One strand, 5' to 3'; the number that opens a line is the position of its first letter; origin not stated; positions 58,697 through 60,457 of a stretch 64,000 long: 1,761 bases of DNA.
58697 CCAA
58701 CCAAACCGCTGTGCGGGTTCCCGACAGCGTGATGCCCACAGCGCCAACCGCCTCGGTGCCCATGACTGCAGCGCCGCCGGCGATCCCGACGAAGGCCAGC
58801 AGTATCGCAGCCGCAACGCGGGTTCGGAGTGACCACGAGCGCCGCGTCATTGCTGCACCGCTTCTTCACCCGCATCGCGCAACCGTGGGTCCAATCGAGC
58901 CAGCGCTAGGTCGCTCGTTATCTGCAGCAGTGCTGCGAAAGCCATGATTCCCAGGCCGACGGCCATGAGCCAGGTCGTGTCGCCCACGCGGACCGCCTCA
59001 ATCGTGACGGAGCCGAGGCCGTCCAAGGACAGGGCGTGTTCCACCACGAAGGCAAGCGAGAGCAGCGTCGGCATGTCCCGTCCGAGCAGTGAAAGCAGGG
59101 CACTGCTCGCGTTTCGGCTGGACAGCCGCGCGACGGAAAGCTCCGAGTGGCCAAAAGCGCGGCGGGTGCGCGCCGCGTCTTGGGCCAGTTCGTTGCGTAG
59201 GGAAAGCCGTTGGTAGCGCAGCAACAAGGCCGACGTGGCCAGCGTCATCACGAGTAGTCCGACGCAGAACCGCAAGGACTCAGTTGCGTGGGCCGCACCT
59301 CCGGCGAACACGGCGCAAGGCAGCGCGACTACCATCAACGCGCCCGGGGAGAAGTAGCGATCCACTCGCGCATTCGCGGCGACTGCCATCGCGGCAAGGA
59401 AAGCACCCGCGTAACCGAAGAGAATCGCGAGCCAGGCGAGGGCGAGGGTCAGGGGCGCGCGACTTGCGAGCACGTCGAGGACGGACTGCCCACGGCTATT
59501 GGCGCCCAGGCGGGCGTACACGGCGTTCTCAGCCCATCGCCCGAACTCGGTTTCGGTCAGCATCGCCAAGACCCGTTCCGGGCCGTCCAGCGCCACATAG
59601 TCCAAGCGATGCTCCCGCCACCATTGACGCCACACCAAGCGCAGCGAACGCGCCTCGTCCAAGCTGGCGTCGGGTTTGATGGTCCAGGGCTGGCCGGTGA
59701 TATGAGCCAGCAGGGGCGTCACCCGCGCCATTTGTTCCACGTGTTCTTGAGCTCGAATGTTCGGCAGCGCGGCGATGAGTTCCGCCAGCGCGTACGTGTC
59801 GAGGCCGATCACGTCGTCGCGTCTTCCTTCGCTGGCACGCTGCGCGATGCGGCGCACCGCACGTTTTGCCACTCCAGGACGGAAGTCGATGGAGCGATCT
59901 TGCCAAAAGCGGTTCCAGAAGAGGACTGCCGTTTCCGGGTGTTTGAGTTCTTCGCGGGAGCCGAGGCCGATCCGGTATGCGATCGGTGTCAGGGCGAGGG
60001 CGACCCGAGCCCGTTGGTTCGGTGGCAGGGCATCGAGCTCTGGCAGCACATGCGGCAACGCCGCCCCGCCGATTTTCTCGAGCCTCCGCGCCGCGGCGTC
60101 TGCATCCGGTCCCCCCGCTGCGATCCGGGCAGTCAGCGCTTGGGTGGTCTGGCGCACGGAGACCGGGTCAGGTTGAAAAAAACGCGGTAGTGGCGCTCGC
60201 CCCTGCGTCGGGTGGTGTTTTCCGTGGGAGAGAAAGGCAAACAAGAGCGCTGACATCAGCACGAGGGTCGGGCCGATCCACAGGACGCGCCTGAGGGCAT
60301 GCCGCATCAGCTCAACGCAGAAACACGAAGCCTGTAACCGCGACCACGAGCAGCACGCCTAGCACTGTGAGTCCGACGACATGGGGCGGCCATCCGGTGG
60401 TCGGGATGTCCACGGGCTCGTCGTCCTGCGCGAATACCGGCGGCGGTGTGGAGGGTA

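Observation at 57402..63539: Tightly coupled operon: OMP barrel, Zn-ribbon/FHA/FHA, membrane PP2C, two ATPase-less ABC permeases, thioredoxin-rhodanese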

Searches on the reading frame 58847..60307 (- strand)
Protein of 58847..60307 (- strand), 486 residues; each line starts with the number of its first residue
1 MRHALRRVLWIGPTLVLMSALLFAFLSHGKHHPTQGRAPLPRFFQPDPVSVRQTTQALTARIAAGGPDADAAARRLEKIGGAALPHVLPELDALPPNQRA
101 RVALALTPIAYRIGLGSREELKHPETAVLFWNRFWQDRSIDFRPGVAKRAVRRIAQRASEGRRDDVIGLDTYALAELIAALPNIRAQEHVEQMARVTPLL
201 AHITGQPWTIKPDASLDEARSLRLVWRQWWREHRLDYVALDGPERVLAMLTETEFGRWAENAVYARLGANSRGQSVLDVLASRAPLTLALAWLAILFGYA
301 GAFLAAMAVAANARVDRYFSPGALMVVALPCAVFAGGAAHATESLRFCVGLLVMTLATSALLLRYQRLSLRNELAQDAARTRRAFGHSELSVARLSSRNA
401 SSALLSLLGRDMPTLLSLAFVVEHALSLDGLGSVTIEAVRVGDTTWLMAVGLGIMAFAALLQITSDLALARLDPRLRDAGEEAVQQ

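Call 3: search_protein_families(library=pfam, proteins=[window:58847-60307:-], max_evalue=0.01)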
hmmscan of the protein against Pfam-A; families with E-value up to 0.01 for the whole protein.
window:58847-60307:- (486 aa): 1 family
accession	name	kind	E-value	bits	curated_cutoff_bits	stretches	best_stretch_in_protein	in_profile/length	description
PF00528.27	BPD_transp_1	-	2.3e-10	40.9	26.4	1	303-477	7-183/184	Binding-protein-dependent transport system inner membrane component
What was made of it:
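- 58847..60307 (-): PermB, an OppB/DppB-like membrane protein with a degenerate EAA (ATPase-coupling) loop. BPD_transp_1 at residues 303-477 (call 3).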

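Call 7: find_encoding_contigs(protein=window:58847-60307:-, flank=10000, max_places=6)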
Protein window:58847-60307:- (486 aa): 1 contig read that carries it; 1 place shown.
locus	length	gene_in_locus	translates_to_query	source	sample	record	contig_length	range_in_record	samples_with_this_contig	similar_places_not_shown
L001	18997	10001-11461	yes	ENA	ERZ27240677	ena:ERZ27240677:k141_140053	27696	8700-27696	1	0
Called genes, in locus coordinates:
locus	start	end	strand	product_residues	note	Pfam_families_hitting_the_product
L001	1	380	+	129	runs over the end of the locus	-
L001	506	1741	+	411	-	PF00069:Pkinase, PF07714:PK_Tyr_Ser-Thr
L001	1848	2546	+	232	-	-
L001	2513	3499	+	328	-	PF03781:FGE-sulfatase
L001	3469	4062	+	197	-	PF00588:SpoU_methylase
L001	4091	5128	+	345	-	PF01212:Beta_elim_lyase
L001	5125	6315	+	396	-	-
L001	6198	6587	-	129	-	-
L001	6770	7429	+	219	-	-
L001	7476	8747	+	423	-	PF12773:DZR, PF24460:DUF7575 (faint), PF24463:DUF7577 (faint), PF13240:Zn_Ribbon_1 (weak), PF16697:Yop-YscD_cpl (faint), PF00498:FHA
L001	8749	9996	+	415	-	PF00481:PP2C, PF13672:PP2C_2, PF07228:SpoIIE (faint)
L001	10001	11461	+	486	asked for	PF00528:BPD_transp_1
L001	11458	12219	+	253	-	PF00528:BPD_transp_1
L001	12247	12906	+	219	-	PF00085:Thioredoxin, PF13098:Thioredoxin_2 (weak), PF13905:Thioredoxin_8 (faint), PF00581:Rhodanese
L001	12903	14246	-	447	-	PF01969:Ni_insertion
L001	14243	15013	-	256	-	PF00731:AIRC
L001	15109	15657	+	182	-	-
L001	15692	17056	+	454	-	PF01523:PmbA_TldD_1st, PF19290:PmbA_TldD_2nd, PF19289:PmbA_TldD_3rd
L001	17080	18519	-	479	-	PF00932:LTD (weak)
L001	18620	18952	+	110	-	-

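Call 11: find_homologous_proteins(query=window:58847-60307:-, max_evalue=0.00001)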
Query window:58847-60307:- (486 aa): 181 proteins with E <= 0.00001 among 8000 candidates; the best 120 are listed.
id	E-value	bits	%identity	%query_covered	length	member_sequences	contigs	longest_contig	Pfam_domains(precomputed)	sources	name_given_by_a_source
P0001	0.0e+0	1047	100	100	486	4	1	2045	PF00528.28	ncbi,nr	ncbi:MAG TPA: ABC transporter permease subunit [Polyangiaceae bacterium]|nr:ABC transporter permease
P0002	1.1e-293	992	94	100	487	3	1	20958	PF00528.28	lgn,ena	-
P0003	2.3e-216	737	80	90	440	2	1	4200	PF00528.28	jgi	jgi:ABC-type dipeptide/oligopeptide/nickel transport system permease component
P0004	5.8e-188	643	65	98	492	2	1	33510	PF00528.28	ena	-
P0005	3.7e-158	545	58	98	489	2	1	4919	PF00528.28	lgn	-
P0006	3.2e-126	440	49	99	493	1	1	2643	PF00528.28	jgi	jgi:ABC-type dipeptide/oligopeptide/nickel transport system permease component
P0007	1.0e-122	428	48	99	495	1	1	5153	PF00528.28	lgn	-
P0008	8.7e-122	425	48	99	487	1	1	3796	PF00528.28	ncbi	-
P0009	1.3e-121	425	48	99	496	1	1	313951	PF00528.28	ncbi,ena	-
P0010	2.8e-121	424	49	99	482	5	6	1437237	PF00528.28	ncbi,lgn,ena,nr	ncbi:MAG: ABC transporter permease [Myxococcales bacterium]|nr:ABC transporter permease [Myxococcale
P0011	4.9e-121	423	48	98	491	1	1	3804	PF00528.28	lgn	-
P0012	4.4e-120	420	48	98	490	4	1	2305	PF00528.28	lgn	-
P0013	1.2e-118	415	47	99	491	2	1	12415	PF00528.28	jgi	jgi:peptide/nickel transport system permease protein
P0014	1.4e-116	408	47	99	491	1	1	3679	PF00528.28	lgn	-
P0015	1.8e-116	408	46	99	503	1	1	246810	PF00528.28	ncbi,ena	-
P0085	1.5e-72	263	36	98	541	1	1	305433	PF00528.28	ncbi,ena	-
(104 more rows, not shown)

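Call 13: find_related_loci(query=A1, collection=genome_contigs, flank=10000)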
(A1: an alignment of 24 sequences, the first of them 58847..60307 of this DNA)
Query A1 (486 aa) in genome_contigs; peptide patterns used: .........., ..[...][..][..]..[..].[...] (x = any residue, [..] = any of these).
471 stretches matched a pattern; 191 encode a relative of the query (tblastn E <= 1e-3); the best 80 are kept; 80 distinct loci.
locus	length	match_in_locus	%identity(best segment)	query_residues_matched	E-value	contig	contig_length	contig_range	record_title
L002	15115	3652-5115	95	1-486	0e+0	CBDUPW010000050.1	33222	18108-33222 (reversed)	MAG TPA_asm: uncultured Polyangiaceae bacterium isolate SRR22808130_binner12_Refined_95 genome assembly, contig: ERZ2504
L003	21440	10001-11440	66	1-476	0e+0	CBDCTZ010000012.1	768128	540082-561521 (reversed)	MAG: Polyangiaceae bacterium isolate 4c7673ea-cc67-4993-aab5-aed0b62f3259 genome assembly, contig: contig_12, whole geno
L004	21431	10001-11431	48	1-474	3e-120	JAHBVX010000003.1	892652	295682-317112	MAG: Polyangiaceae bacterium isolate ACE_MYX3 MYX3_3, whole genome shotgun sequence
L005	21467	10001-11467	47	1-476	1e-119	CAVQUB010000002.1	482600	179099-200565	MAG: uncultured delta proteobacterium isolate MFD09964.bin.2.222 genome assembly, contig: contig_10690, whole genome sho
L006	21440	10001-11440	48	1-477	2e-116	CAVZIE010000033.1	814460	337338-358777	MAG: uncultured delta proteobacterium isolate MFD02416.bin.2.211 genome assembly, contig: contig_6676, whole genome shot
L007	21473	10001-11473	45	1-477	1e-114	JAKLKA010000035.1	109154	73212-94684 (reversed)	MAG: Polyangiaceae bacterium isolate MAG.220 MAG.220-scaffold_635, whole genome shotgun sequence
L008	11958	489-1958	45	1-476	6e-114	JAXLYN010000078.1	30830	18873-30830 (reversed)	MAG: Polyangiaceae bacterium isolate STL-MYX14 C3.142.fa-78, whole genome shotgun sequence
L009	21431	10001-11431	49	1-476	4e-114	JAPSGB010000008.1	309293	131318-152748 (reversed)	MAG: Polyangiaceae bacterium isolate CK_flocs7 NODE_25_length_309293_cov_36.488828, whole genome shotgun sequence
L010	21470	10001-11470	45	1-476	8e-112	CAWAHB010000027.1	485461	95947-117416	MAG: uncultured delta proteobacterium isolate MFD04944.bin.2.198 genome assembly, contig: contig_74839, whole genome sho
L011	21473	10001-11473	47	1-477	7e-111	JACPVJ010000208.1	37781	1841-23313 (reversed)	MAG: Myxococcales bacterium isolate NC_groundwater_781_Ag_S2p5_70_11 JBCH_GD18_4_SO25_S179_scaffold_931075, whole genome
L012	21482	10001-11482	47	1-479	1e-110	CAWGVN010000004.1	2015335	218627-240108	MAG: uncultured delta proteobacterium isolate MFD02416.bin.1.415 genome assembly, contig: contig_42954, whole genome sho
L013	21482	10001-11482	46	1-479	1e-108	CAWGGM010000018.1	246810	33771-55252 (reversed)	MAG: uncultured proteobacterium isolate MFD02923.bin.1.35 genome assembly, contig: contig_41895, whole genome shotgun se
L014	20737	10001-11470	41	1-477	6e-100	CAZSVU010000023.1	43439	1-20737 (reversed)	MAG TPA_asm: uncultured Polyangiaceae bacterium isolate binchicken_co150_634 genome assembly, contig: NODE_1777_length_4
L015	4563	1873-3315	42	1-473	4e-96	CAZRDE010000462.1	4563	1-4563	MAG TPA_asm: uncultured Polyangiaceae bacterium isolate SRP263527_co1_219 genome assembly, contig: NODE_17796_length_456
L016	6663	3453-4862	41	1-473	7e-93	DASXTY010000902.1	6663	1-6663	MAG TPA_asm: Polyangiaceae bacterium isolate SMAG_U4704 k141_853099, whole genome shotgun sequence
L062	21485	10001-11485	33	4-478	8e-73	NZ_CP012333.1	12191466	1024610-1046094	Labilithrix luteola strain DSM 27648 chromosome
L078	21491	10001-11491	40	1-476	2e-69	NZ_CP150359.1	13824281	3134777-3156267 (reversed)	Sorangium sp. So ce1099 chromosome, complete genome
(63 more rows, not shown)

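Call 17: find_encoding_contigs(protein=P0085, flank=10000, max_places=2)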
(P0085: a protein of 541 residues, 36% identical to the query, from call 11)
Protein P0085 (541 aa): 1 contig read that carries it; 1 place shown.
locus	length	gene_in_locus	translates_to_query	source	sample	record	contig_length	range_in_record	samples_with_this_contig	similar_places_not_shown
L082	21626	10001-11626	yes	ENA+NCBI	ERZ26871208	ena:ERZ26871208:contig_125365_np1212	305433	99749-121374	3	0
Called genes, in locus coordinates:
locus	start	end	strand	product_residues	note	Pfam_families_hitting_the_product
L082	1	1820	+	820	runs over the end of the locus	-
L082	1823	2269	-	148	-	PF10604:Polyketide_cyc2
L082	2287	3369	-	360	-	PF02912:Phe_tRNA-synt_N, PF01409:tRNA-synt_2d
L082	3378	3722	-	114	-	PF00453:Ribosomal_L20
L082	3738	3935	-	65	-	PF01632:Ribosomal_L35p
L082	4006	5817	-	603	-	PF02878:PGM_PMM_I, PF02879:PGM_PMM_II, PF02880:PGM_PMM_III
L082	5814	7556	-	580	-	PF14716:HHH_8, PF14520:HHH_5, PF14791:DNA_pol_B_thumb, PF02811:PHP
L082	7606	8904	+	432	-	PF21686:LigD_Prim-Pol, PF01896:DNA_primase_S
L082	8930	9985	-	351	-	PF01068:DNA_ligase_A_M, PF04679:DNA_ligase_A_C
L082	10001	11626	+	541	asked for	PF00528:BPD_transp_1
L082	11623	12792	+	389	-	PF00528:BPD_transp_1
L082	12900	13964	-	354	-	PF00155:Aminotran_1_2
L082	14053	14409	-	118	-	-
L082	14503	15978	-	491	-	-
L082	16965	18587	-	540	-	-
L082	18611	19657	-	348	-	-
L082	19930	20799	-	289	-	-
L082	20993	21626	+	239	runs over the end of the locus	PF00085:Thioredoxin, PF13098:Thioredoxin_2 (weak), PF00581:Rhodanese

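Call 18: search_protein_families(library=ncbifam, proteins=[L001:7476-8747:+, window:58847-60307:-, L001:5125-6315:+, L001:1848-2546:+, L001:6198-6587:-], max_evalue=0.01)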
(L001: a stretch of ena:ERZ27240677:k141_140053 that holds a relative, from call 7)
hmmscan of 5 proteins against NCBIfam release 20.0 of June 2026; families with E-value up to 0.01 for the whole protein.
L001:7476-8747:+ (423 aa): 7 families
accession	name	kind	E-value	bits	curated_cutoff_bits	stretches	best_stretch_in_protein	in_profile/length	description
NF049868.1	FhaB_Rv0019c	equivalog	1.7e-24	86.7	125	2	187-292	48-156/158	FHA domain-containing protein FhaB/FipA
TIGR03354.1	VI_FHA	hypoth_equivalog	2.1e-15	57.5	120.25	2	219-309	18-104/420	type VI secretion system-associated FHA domain protein TagH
NF052573.1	HisKinEspAMyxo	equivalog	4.1e-15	54.9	1400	2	337-410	39-113/755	serine histidine kinase EspA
NF041660.2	oxygluDhInhib_OdhI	equivalog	1.5e-13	50.8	200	2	343-410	55-122/130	oxoglutarate dehydrogenase inhibitor Odhl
NF011149.0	PRK14559.1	equivalog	1.4e-06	27.4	374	0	2-25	3-26/642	serine/threonine phosphatase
NF005651.0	PRK07418.1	subfamily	0.0056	14.9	942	0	65-90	591-616/617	acetolactate synthase large subunit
NF045510.1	4Cys_prefix_kin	domain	0.0068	16.6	24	0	9-24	11-26/26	4-Cys prefix domain-containing protein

window:58847-60307:- (486 aa): 12 families
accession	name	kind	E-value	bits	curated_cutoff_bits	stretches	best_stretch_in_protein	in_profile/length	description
NF045472.1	Opp4B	equivalog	2.7e-16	59.7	450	2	352-477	193-319/319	oligopeptide ABC transporter permease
NF045470.1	Opp2B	equivalog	1.8e-15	56.9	350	1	253-477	59-300/300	nickel ABC transporter permease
NF045469.1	Opp1B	equivalog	6.5e-12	45.6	380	1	346-477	176-307/307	nickel/cobalt ABC transporter permease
NF045471.1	Opp3B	equivalog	6e-10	39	480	1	348-480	176-306/308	oligopeptide ABC transporter permease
TIGR02789.1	nickel_nikB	equivalog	4.8e-09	36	447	1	346-479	178-310/314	nickel ABC transporter permease subunit NikB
NF011661.0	PRK15081.1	equivalog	1.8e-08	34.3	463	1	348-477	174-304/306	glutathione ABC transporter permease GsiC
NF007677.0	PRK10352.1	equivalog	7.6e-07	28.5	433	1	347-481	179-311/314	nickel ABC transporter permease subunit NikB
NF043081.1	MMSYN1_0165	equivalog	8e-07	28.4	350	1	270-476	161-384/388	oligopeptide ABC transporter permease OppB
NF008161.0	PRK10914.1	equivalog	1.3e-06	27.9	590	1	352-478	210-337/339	dipeptide ABC transporter permease DppB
NF007008.0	PRK09471.1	equivalog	4.1e-06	26.5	388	1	319-477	146-305/306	oligopeptide ABC transporter permease OppB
NF011690.0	PRK15110.1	equivalog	5e-06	26.2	432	1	350-467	186-304/321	putrescine export ABC transporter permease SapB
NF011712.0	PRK15133.1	subfamily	0.0093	14.9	445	0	352-476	233-359/364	microcin C ABC transporter permease YejB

L001:5125-6315:+ (396 aa): 5 families
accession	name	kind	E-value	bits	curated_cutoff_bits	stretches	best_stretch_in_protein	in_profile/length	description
TIGR02795.1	tol_pal_ybgF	equivalog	7.1e-21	75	90.1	3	32-101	46-115/119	tol-pal system protein YbgF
TIGR03302.1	OM_YfiO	subfamily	5.3e-11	42.5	81.4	1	3-111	3-119/239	outer membrane protein assembly factor BamD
NF052312.1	T9SS_PorW_SprE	equivalog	1.4e-09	37.2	250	1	80-248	122-289/716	type IX secretion system periplasmic lipoprotein PorW/SprE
NF008068.0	PRK10803.1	equivalog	6.3e-05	23.1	383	1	35-101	190-256/263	cell division protein CpoB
NF052230.1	T9SS_PorE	exception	0.0088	14.3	600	1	30-97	23-91/648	PorE family type IX secretion system protein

L001:1848-2546:+ (232 aa): 0 families

L001:6198-6587:- (129 aa): 0 families

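Call 28: predict_structure(alignment_id=A1)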
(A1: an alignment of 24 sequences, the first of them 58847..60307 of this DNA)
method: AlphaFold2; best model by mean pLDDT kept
length: 486 residues; sequences in the alignment: 24
mean_pLDDT: 87.8   pTM: 0.74
mean pLDDT of the five models: 87.8, 85.9, 85.5, 85.0, 84.5
residues with pLDDT >= 90: 261; 70-90: 193; 50-70: 26; < 50: 6
segments of 3 or more residues with pLDDT < 50: 31-36
pLDDT, mean of each block of 10 residues (from residue 1): 75 87 83 55 88 94 95 95 94 94 95 86 92 87 94 92 94 96 94 96 95 94 92 89 88 88 84 88 94 93 88 81 74 71 90 91 87 89 92 88 83 91 91 92 91 90 84 67 63
secondary structure, 60 per line:
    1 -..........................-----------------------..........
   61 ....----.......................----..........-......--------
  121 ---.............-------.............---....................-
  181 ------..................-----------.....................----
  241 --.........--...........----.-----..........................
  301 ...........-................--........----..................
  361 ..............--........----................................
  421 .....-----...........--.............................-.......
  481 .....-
elements in order: H2-27 H51-64 H69-91 H96-105 H107-112 H124-136 H144-156 H160-179 H187-204 H216-236 H243-251 H254-264 H276-311 H313-328 H331-338 H343-374 H377-384 H389-425 H431-441 H444-472 H474-485
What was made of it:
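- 58847..60307 (-): AF2 model pLDDT 87.8 (call 28).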

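Call 31: search_protein_families(library=pfam, proteins=[L062:8286-9929:-, L062:12497-15229:+, L062:15233-16042:+, L062:6905-8254:+, L078:7331-8407:+, L078:8404-9981:+, L001:5125-6315:+, L001:6198-6587:-, L001:1848-2546:+, L082:11623-12792:+], max_evalue=0.001)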
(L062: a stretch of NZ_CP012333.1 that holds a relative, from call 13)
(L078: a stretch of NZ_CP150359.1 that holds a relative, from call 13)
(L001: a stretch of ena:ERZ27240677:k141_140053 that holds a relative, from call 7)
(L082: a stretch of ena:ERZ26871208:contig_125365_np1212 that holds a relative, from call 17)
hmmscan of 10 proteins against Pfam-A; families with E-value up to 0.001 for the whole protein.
L062:8286-9929:- (548 aa): 12 families
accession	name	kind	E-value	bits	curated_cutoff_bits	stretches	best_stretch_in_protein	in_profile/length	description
PF00005.33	ABC_tran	-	1.5e-49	168.5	25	2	26-195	4-137/137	ABC transporter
PF12848.13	ABC_tran_Xtn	-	6.6e-26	90.7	25.9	1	234-317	1-83/85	ABC transporter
PF13304.12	AAA_21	-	1.8e-17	64.8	27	2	437-505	227-301/304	AAA domain, putative AbiEii toxin, Type IV TA system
PF02463.25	SMC_N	-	2.1e-09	37.5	40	0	447-509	136-204/220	RecF/RecN/SMC N terminal domain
PF13401.12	AAA_22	-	7.1e-07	30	27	0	359-473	9-92/130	AAA domain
PF13555.12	AAA_29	-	9e-07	29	27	0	348-381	15-48/61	P-loop containing region of AAA domain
PF13476.12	AAA_23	-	2e-06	29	27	0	361-384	25-48/201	AAA domain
PF13191.12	AAA_16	-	4.5e-06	27.7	32.6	0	360-472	29-139/167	AAA ATPase domain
PF13604.12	AAA_30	-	0.00013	22.2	27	0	359-503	22-125/191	AAA domain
PF24389.1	ORC-CDC6-like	-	0.00053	19.3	27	0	359-375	36-52/571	ORC-CDC6-like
PF00931.28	NB-ARC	-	0.00064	19.5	23.5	0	35-56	20-41/248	NB-ARC domain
PF01926.29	MMR_HSR1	-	0.00091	19.8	21.9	0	35-57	1-23/113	50S ribosome-binding GTPase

L062:12497-15229:+ (911 aa): 1 family
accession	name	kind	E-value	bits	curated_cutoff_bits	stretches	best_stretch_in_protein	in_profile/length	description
PF00311.23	PEPcase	-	9.3e-269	894.6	22.4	2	469-911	475-919/919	Phosphoenolpyruvate carboxylase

L062:15233-16042:+ (270 aa): 4 families
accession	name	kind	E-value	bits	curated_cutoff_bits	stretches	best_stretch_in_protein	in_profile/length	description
PF00085.26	Thioredoxin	-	1.5e-21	76.8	23.5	1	63-160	4-101/103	Thioredoxin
PF00581.25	Rhodanese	-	1e-12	48.8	22.2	1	173-263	2-102/102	Rhodanese-like domain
PF13098.12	Thioredoxin_2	-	0.00045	21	27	0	78-159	6-103/104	Thioredoxin-like domain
PF13905.12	Thioredoxin_8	-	0.00064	20.4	27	0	79-120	3-46/94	Thioredoxin-like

L062:6905-8254:+ (450 aa): 2 families
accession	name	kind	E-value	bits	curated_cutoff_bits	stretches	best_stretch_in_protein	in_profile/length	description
PF00563.25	EAL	-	3.6e-51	174.2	31.3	1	220-439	6-236/236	EAL domain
PF00072.30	Response_reg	-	5.1e-27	94.7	30.2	1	74-181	2-110/111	Response regulator receiver domain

L078:7331-8407:+ (358 aa): 3 families
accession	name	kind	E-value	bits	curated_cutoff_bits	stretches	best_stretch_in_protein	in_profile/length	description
PF13365.12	Trypsin_2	-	2.3e-21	77.5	27.6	1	156-317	1-144/144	Trypsin-like peptidase domain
PF00089.32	Trypsin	-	7.5e-12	46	20.6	1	146-323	14-199/220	Trypsin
PF10459.15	Peptidase_S46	-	5e-05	22.6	22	0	298-318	630-650/698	Peptidase S46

L078:8404-9981:+ (525 aa): 4 families
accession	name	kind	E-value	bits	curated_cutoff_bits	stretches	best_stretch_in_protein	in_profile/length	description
PF13365.12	Trypsin_2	-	7.5e-16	59.6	27.6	1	325-485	1-144/144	Trypsin-like peptidase domain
PF00498.31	FHA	-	1e-15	58.3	20.7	1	24-90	1-67/67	FHA domain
PF00089.32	Trypsin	-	1.2e-11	45.3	20.6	1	318-497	19-206/220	Trypsin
PF16697.10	Yop-YscD_cpl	-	2.6e-07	31.2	33.2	1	13-91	8-85/94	Inner membrane component of T3SS, cytoplasmic domain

L001:5125-6315:+ (396 aa): 7 families
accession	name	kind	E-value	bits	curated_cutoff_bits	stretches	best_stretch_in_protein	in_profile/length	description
PF13174.12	TPR_6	-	2.2e-22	78.5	26.3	1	63-95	1-33/33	Tetratricopeptide repeat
PF13428.12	TPR_14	-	1.1e-10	41.6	23.5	0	63-102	2-41/44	Tetratricopeptide repeat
PF13432.12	TPR_16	-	2.5e-07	31.5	32.7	1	217-291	2-65/65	Tetratricopeptide repeat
PF14559.12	TPR_19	-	2.9e-06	27.9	25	0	36-101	2-64/68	Tetratricopeptide repeat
PF13525.12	YfiO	-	0.0001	22.6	25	0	61-148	4-86/203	Outer membrane lipoprotein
PF07719.23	TPR_2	-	0.00016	22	27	0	177-204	5-32/34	Tetratricopeptide repeat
PF13181.12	TPR_8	-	0.00082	19.8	25.7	0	177-202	5-30/34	Tetratricopeptide repeat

L001:6198-6587:- (129 aa): 0 families

L001:1848-2546:+ (232 aa): 0 families

L082:11623-12792:+ (389 aa): 2 families
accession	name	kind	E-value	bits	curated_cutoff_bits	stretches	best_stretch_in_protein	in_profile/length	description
PF00528.27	BPD_transp_1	-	4.3e-25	88.9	26.4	1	194-377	1-183/184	Binding-protein-dependent transport system inner membrane component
PF12911.12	OppC_N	-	0.00036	20.8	23.9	1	53-89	2-38/53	N-terminal TM domain of oligopeptide transport permease C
